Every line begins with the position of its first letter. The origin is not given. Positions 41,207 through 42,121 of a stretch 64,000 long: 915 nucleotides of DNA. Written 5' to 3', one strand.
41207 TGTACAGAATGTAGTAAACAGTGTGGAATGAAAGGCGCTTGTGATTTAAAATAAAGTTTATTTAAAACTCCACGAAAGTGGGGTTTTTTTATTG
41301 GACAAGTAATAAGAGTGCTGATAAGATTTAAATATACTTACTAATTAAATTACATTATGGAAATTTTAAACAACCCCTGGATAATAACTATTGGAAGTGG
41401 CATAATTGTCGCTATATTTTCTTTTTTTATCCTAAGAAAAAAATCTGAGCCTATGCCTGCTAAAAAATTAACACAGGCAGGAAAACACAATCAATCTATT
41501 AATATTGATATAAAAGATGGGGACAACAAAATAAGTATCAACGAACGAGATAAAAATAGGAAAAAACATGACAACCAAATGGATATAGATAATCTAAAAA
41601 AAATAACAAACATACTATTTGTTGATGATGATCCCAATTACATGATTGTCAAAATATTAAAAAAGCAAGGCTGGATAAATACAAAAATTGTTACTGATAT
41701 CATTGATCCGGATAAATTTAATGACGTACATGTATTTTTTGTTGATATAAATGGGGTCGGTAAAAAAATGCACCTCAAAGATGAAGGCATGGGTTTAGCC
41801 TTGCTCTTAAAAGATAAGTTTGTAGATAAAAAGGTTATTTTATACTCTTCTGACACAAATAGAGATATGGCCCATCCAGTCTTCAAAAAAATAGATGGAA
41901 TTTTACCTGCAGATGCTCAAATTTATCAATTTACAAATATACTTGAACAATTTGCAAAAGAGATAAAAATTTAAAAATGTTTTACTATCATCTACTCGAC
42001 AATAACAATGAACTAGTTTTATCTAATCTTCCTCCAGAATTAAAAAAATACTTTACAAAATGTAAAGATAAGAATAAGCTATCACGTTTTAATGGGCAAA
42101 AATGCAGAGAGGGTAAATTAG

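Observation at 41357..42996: Extremely AT-rich (about 25% GC) module encoding a membrane-anchored receiver-like protein and a soluble HK-like ATPase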

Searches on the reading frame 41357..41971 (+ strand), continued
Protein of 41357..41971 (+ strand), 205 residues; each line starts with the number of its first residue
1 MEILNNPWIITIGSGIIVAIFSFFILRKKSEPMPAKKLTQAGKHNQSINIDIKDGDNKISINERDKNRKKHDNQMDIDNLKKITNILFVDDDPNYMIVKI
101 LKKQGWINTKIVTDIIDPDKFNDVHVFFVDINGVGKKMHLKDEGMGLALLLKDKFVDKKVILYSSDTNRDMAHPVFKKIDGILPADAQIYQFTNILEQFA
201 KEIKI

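Call 69: search_dna_similar(query=L071:6960-7988:+, collection=phages, mode=protein, max_rows=15)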
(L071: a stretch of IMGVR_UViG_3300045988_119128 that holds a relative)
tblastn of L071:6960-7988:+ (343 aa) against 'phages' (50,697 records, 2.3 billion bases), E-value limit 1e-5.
Records with a match: 1; places in all: 1; records where one place covers at least 80% of the query: 0.
Best place of each record, by identity: <60% 1.
By first word of the organism name: Bacteriophage 1.
By host as written in the record: - 1.
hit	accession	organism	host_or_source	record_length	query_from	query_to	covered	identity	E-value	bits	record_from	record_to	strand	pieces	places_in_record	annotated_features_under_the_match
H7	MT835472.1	Bacteriophage sp.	human fecal samples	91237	180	332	45%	26.5%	9e-6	54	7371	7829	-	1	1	record has no annotation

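Call 86: search_protein_families(library=ncbifam, proteins=[window:41357-41971:+, L073:2445-3059:+, L073:3075-4103:+], max_evalue=0.01)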
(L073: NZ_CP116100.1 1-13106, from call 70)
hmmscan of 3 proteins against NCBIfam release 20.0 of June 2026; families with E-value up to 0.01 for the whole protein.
window:41357-41971:+ (205 aa): 0 families

L073:2445-3059:+ (205 aa): 3 families
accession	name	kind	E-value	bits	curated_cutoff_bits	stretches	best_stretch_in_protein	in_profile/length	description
NF007005.1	PRK09468.1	equivalog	2.3e-05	24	331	1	85-197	2-111/237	osmolarity response regulator transcription factor OmpR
TIGR01818.1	ntrC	equivalog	5.6e-05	22.1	558.6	1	92-201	4-110/463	nitrogen regulation protein NR(I)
NF052313.1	T9SS_RR_PorX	equivalog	0.002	17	300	1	88-197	2-108/513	T9SS response regulator signal transducer PorX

L073:3075-4103:+ (343 aa): 21 families
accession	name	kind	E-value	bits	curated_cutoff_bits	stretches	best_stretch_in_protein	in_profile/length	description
NF047405.1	SensHisKinSapS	equivalog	1.6e-11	44.2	550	1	181-321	183-321/341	two-component system sensor histidine kinase SapS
NF033091.0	HK_VanS_ACDEFG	equivalog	9.1e-10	38.1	400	1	187-320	150-282/293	vancomycin resistance histidine kinase VanS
NF045903.1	CuHisKinLciSLeg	equivalog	3e-09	36.8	700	1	176-327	201-352/357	copper-responsive two-component system sensor histidine kinase LciS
NF053520.1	HK_Porph_FimS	equivalog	3.6e-08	32.2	600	1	217-319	501-603/618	sensor histidine kinase FimS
NF046044.1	PnpS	equivalog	5.1e-07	29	400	1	179-322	238-380/390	two-component system histidine kinase PnpS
NF033092.0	HK_WalK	equivalog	7.8e-07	28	725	1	205-323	468-584/594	cell wall metabolism sensor histidine kinase WalK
NF045900.1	HisKinCpxALeg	equivalog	1.3e-06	27.5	800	1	166-322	283-440/451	two-component system sensor histidine kinase CpxA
TIGR02966.1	phoR_proteo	equivalog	1.8e-06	27.2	334.2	1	204-319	207-321/333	phosphate regulon sensor histidine kinase PhoR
NF012163.2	BaeS_SmeS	equivalog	2.5e-06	26.7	500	1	188-315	314-440/457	sensor histidine kinase efflux regulator BaeS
NF008235.0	PRK11006.1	equivalog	4.8e-06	25.7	390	1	216-322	308-412/431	phosphate regulon sensor histidine kinase PhoR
NF007837.0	PRK10549.1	equivalog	5.1e-06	25.5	603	1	169-315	293-440/466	envelope stress sensor histidine kinase BaeS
TIGR01386.1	cztS_silS_copS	subfamily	8.7e-06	25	292.55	1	190-302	319-428/457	heavy metal sensor histidine kinase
NF038389.1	ArsS_fam_HK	equivalog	7.4e-05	22.4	250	1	174-316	260-390/403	ArsS family sensor histidine kinase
NF008312.0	PRK11100.1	equivalog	8.5e-05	21.6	356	1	157-325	297-466/477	two-component system sensor histidine kinase CreC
NF033093.1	HK_VicK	exception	0.00012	20.8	680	1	219-328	323-430/448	cell wall metabolism sensor histidine kinase VicK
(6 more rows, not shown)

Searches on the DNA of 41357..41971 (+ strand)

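Call 68: search_dna_similar(query=L071:6330-7991:+, collection=ecoli_genomes, mode=distant, max_rows=10)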
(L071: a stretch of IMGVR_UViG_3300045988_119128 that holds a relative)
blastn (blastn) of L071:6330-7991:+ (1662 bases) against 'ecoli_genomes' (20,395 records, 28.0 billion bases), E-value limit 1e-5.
Records with a match: 6; places in all: 6; records where one place covers at least 80% of the query: 1.
Genomes with a match: 6 of 5426; with a place that covers at least 80% of the query: 1. Places per genome that has any: lowest 1, median 1, highest 1. On chromosomes: 6 places; on plasmids: 0.
Best place of each record, by identity: >=99% 1; 60-80% 5.
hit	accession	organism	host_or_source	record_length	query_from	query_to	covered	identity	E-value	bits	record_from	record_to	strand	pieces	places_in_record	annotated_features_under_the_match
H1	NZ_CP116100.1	Escherichia coli strain DETEC-P881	ICU patient oral swab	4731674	1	1662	100%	100.0%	0e+0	2998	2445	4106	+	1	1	HAMP domain-containing histidine kinase | hypothetical protein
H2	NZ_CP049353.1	Escherichia coli strain T28R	pet dog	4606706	261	419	10%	72.0%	3e-10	77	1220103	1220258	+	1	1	hypothetical protein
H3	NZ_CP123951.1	Escherichia coli strain TL012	Collected from calf feces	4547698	261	419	10%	72.0%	3e-10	77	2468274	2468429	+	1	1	hypothetical protein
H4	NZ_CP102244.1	Escherichia coli O7:H15 strain ST70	Homo sapiens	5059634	261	419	10%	72.0%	3e-10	77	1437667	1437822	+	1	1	hypothetical protein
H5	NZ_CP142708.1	Escherichia coli strain T28R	dog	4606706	261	419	10%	72.0%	3e-10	77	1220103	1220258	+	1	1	hypothetical protein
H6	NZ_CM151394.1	Escherichia coli strain M114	Burramys parvus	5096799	261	419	10%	72.0%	3e-10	77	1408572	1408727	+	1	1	hypothetical protein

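Call 70: get_annotated_region(hit=H1, flank=9000)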
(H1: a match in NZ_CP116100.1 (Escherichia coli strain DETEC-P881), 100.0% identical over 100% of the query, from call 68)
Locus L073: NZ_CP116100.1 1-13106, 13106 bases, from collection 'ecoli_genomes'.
description: Escherichia coli strain DETEC-P881 chromosome, complete genome
organism: Escherichia coli strain DETEC-P881 (NCBI taxid 562)
replicon: chromosome; assembly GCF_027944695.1
host: -; source: ICU patient oral swab; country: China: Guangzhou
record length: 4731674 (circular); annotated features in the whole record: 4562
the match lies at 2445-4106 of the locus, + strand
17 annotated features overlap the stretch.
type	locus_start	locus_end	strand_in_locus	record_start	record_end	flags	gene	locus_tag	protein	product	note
CDS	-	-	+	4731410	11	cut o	-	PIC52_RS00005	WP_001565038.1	DUF5405 family protein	-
CDS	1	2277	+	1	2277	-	-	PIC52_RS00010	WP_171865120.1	replication endonuclease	-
CDS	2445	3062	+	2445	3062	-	-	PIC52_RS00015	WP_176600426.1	hypothetical protein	-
CDS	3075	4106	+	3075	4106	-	-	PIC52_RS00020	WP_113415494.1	HAMP domain-containing histidine kinase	-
CDS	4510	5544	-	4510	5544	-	-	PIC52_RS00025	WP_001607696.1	phage portal protein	-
CDS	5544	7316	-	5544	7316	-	-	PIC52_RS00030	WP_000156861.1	terminase ATPase subunit family protein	-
CDS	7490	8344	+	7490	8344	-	-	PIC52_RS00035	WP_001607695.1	GPO family capsid scaffolding protein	-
CDS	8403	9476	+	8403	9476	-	-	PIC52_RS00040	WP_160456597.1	phage major capsid protein, P2 family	-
CDS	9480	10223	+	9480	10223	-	-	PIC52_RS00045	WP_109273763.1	terminase endonuclease subunit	-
CDS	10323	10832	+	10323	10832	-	-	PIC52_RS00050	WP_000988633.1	head completion/stabilization protein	-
CDS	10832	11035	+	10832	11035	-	-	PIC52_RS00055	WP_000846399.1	tail protein X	-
CDS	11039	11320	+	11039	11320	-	-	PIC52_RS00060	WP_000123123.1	phage holin family protein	-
CDS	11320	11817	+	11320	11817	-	-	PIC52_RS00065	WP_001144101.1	glycoside hydrolase family 104 protein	-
CDS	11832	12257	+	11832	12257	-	-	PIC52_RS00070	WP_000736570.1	DNZ54_00345 family protein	-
CDS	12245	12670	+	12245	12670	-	lysB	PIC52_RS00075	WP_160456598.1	Rz-like lysis system protein LysB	The gene for this Rz-like phage lysis system protein may overlap extensively with the gene for the other spanin ...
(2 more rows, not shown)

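Call 71: get_annotated_region(hit=H2, flank=7000)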
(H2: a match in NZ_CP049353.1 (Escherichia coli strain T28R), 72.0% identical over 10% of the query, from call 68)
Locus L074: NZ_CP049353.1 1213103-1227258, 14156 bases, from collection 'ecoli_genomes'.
description: Escherichia coli strain T28R chromosome, complete genome
organism: Escherichia coli strain T28R (NCBI taxid 562)
replicon: chromosome; assembly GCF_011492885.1
host: pet dog; source: -; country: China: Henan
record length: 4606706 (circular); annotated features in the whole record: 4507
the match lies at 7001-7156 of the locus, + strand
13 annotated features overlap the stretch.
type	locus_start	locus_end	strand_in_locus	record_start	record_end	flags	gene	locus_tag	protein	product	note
CDS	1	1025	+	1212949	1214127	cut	bamB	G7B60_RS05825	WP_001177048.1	outer membrane protein assembly factor BamB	-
CDS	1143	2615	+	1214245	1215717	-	der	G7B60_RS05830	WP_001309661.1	ribosome biogenesis GTPase Der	-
CDS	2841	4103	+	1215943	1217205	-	-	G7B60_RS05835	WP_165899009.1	tyrosine-type recombinase/integrase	-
CDS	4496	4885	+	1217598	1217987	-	-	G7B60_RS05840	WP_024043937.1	hypothetical protein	-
CDS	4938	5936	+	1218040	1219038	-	-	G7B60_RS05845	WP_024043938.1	hypothetical protein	-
CDS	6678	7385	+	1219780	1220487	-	-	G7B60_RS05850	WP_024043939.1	hypothetical protein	-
CDS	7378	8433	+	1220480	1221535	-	-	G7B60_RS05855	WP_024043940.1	hypothetical protein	-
CDS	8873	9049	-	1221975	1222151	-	-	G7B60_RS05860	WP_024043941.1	hypothetical protein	-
CDS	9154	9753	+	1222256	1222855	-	-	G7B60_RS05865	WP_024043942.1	helix-turn-helix transcriptional regulator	-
CDS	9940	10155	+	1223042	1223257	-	yfgJ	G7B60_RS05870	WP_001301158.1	zinc ribbon domain-containing protein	-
CDS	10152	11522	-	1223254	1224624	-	xseA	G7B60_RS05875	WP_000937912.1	exodeoxyribonuclease VII large subunit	-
CDS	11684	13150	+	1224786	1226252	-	guaB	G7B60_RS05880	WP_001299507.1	IMP dehydrogenase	-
CDS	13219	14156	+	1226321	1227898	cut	guaA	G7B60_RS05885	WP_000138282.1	glutamine-hydrolyzing GMP synthase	-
